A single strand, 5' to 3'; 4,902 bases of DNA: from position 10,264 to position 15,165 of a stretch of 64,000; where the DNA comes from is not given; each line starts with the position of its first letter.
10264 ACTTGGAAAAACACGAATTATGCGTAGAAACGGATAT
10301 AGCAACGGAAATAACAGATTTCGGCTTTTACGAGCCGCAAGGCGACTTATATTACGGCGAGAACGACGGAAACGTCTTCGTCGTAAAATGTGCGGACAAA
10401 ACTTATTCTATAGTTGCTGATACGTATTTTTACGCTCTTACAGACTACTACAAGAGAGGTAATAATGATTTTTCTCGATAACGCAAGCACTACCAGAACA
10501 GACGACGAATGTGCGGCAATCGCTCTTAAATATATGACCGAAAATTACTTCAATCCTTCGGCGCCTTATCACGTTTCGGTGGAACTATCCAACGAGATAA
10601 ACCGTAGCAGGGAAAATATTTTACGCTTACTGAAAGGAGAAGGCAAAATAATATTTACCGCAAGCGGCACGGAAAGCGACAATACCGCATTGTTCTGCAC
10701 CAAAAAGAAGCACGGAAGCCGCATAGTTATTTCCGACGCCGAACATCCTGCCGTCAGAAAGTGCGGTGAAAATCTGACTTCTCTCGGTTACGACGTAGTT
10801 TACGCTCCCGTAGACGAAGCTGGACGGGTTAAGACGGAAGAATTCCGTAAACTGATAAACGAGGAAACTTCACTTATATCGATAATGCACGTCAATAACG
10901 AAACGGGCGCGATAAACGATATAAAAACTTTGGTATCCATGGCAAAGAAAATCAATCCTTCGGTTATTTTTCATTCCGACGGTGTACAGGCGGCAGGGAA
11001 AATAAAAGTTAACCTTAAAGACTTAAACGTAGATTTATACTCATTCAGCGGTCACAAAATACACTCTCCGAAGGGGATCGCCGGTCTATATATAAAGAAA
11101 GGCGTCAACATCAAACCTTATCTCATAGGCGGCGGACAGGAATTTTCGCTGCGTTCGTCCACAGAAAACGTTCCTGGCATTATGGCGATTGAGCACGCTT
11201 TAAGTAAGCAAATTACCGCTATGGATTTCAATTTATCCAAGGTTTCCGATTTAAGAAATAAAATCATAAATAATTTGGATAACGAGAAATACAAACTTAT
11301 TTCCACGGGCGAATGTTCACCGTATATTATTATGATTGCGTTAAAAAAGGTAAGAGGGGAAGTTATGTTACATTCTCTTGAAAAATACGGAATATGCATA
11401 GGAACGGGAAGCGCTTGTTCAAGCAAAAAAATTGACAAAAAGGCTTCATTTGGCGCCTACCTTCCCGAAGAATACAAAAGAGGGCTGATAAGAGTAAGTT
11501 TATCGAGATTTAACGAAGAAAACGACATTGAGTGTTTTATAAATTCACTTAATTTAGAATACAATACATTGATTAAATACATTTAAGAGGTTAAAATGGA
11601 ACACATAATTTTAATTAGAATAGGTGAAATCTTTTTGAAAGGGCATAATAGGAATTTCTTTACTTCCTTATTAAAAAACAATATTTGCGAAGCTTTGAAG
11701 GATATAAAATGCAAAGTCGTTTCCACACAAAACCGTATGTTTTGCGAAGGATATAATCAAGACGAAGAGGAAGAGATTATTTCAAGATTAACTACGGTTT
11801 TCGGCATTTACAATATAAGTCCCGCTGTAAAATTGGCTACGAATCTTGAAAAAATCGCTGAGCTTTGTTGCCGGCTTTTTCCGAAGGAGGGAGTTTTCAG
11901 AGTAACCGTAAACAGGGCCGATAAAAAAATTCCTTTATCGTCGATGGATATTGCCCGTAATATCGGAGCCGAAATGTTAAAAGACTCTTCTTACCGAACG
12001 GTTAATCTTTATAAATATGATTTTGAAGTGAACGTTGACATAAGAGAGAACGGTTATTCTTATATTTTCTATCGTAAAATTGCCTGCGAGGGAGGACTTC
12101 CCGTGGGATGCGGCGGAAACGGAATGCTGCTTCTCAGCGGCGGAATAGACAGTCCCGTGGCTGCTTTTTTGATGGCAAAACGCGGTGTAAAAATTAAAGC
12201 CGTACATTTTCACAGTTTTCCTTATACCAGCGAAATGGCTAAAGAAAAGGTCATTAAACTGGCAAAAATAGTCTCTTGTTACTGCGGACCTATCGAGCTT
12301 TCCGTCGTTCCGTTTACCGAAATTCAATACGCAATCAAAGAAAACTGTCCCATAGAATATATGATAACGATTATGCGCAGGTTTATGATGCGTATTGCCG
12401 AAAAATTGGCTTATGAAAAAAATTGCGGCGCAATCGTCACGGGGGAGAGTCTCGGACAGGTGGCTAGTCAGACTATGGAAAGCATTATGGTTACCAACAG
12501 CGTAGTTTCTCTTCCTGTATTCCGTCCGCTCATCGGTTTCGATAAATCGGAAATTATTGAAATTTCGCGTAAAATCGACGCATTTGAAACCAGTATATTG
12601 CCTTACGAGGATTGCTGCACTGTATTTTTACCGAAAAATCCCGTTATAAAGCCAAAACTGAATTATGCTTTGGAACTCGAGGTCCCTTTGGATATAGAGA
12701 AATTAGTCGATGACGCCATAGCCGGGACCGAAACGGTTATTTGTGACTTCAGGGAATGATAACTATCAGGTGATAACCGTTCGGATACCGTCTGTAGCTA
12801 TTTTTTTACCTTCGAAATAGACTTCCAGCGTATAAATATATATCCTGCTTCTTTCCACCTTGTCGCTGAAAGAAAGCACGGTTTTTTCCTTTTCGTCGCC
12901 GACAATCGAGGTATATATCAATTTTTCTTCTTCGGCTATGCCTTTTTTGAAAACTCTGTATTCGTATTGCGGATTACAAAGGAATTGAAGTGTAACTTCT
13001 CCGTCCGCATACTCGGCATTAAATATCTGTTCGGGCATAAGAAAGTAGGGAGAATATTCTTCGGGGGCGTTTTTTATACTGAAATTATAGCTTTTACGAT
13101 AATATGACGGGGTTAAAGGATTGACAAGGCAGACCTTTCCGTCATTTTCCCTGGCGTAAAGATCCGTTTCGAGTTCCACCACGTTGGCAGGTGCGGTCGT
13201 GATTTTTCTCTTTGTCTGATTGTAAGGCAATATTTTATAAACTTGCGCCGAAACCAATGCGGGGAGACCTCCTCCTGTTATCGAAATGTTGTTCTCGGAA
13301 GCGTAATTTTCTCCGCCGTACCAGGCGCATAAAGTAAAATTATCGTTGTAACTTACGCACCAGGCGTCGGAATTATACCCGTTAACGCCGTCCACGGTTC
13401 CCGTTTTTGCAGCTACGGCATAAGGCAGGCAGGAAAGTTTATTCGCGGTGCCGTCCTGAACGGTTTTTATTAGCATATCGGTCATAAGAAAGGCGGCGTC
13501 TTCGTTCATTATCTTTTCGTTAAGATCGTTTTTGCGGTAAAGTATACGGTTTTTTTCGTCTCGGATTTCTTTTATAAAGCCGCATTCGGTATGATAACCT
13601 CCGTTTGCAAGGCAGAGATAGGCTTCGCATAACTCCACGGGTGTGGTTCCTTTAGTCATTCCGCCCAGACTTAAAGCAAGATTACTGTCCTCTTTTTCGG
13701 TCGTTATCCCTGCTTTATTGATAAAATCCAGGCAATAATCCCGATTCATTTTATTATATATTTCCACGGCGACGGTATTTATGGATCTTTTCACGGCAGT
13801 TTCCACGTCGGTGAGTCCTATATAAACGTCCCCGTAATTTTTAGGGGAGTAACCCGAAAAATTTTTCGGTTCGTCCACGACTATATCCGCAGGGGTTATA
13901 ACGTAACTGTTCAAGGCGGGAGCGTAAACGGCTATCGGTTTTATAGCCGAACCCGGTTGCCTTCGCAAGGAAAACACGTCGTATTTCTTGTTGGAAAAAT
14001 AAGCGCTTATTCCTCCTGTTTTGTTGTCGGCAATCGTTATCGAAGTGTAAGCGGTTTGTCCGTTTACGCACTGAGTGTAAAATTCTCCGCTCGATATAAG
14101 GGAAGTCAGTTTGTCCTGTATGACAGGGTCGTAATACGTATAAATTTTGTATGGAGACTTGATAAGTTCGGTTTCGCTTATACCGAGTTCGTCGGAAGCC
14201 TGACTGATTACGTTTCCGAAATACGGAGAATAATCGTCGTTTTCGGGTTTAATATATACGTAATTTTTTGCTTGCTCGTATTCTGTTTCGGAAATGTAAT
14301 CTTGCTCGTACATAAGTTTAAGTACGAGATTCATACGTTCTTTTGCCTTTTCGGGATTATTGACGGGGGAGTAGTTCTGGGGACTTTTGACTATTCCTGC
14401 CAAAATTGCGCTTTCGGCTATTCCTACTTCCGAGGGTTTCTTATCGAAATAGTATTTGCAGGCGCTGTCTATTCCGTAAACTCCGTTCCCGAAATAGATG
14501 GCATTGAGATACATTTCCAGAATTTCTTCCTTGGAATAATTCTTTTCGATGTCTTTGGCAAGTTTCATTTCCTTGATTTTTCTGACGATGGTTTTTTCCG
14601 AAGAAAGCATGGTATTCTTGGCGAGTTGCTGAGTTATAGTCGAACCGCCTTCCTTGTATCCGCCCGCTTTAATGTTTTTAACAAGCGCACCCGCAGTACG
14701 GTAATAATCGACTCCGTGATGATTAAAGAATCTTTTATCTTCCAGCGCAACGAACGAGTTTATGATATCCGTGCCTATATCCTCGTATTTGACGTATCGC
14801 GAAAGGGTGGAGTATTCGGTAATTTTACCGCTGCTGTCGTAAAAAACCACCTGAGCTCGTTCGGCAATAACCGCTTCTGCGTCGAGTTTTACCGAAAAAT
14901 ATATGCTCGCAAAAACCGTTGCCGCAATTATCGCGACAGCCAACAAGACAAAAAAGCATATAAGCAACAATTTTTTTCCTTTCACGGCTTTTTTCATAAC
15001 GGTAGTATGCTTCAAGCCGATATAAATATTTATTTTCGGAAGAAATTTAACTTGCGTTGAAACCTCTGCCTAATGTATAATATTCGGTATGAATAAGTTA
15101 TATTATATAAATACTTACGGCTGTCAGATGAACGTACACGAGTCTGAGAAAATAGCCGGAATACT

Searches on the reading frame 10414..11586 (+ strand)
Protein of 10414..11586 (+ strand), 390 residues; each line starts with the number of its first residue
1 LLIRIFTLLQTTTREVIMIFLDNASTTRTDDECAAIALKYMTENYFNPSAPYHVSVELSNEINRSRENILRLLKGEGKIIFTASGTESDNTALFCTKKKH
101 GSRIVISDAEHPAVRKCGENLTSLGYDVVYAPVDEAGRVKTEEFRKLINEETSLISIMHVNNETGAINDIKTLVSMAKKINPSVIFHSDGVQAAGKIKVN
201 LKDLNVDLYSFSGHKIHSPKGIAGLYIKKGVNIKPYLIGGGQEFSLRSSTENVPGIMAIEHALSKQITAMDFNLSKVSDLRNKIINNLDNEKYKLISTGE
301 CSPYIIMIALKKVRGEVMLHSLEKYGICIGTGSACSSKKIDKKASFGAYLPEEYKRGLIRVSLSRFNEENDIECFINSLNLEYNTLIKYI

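Call 50: search_protein_families(library=pfam, proteins=[window:10414-11586:+])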
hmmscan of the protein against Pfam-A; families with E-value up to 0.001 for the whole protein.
window:10414-11586:+ (390 aa): 4 families
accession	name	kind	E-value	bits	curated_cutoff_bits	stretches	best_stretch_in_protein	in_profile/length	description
PF00266.25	Aminotran_5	-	4.5e-65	220.5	21.5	1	19-374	1-370/371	Aminotransferase class-V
PF00155.27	Aminotran_1_2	-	1.5e-06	28.1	19.7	1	50-181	39-176/361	Aminotransferase class I and II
PF01212.27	Beta_elim_lyase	-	2e-05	24.5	27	1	73-203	44-185/288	Beta-eliminating lyase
PF01053.26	Cys_Met_Meta_PP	-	2.4e-05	23.5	27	1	67-215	58-198/381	Cys/Met metabolism PLP-dependent enzyme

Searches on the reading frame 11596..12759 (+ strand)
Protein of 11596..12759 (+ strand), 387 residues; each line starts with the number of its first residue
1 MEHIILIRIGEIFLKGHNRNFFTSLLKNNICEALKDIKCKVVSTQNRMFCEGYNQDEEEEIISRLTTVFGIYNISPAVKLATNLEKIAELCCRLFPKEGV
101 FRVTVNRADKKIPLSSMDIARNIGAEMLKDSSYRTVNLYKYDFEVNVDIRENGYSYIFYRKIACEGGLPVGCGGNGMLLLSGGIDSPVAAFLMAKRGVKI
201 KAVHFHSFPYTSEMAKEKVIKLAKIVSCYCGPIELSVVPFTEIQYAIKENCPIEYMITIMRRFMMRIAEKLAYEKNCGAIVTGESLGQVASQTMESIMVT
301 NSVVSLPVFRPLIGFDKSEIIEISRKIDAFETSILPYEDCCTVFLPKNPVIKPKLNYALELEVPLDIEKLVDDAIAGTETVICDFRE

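Call 50: search_protein_families(library=pfam, proteins=[window:11596-12759:+])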
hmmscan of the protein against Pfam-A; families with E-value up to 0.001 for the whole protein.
window:11596-12759:+ (387 aa): 5 families
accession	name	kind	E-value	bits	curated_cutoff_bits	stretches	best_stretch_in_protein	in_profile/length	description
PF02568.20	ThiI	-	9.5e-65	218.3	20.5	1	172-356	2-186/197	Thiamine biosynthesis protein (ThiI)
PF22025.1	ThiI_fer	-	5.2e-21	75.3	25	1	4-75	1-72/72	ThiI ferredoxin-like domain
PF02926.22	THUMP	-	3.6e-08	34.1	20.6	1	94-152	14-77/84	THUMP domain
PF06508.19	QueC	-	4.4e-06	26.8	22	1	177-329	3-175/210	Queuosine biosynthesis protein QueC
PF03054.22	tRNA_Me_trans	-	0.00087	19.4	20.6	0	178-215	5-42/202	tRNA methyl transferase HUP domain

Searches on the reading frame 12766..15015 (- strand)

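Call 50: search_protein_families(library=pfam, proteins=[window:12766-15015:-])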
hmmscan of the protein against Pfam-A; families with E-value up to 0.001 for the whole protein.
window:12766-15015:- (749 aa): 2 families
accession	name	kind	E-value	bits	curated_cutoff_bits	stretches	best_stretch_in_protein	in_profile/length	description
PF00912.28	Transgly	-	7.5e-64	214.9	27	1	69-235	11-177/178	Transglycosylase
PF00905.27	Transpeptidase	-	4.5e-25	88.9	22.1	1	325-557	2-265/299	Penicillin binding protein transpeptidase domain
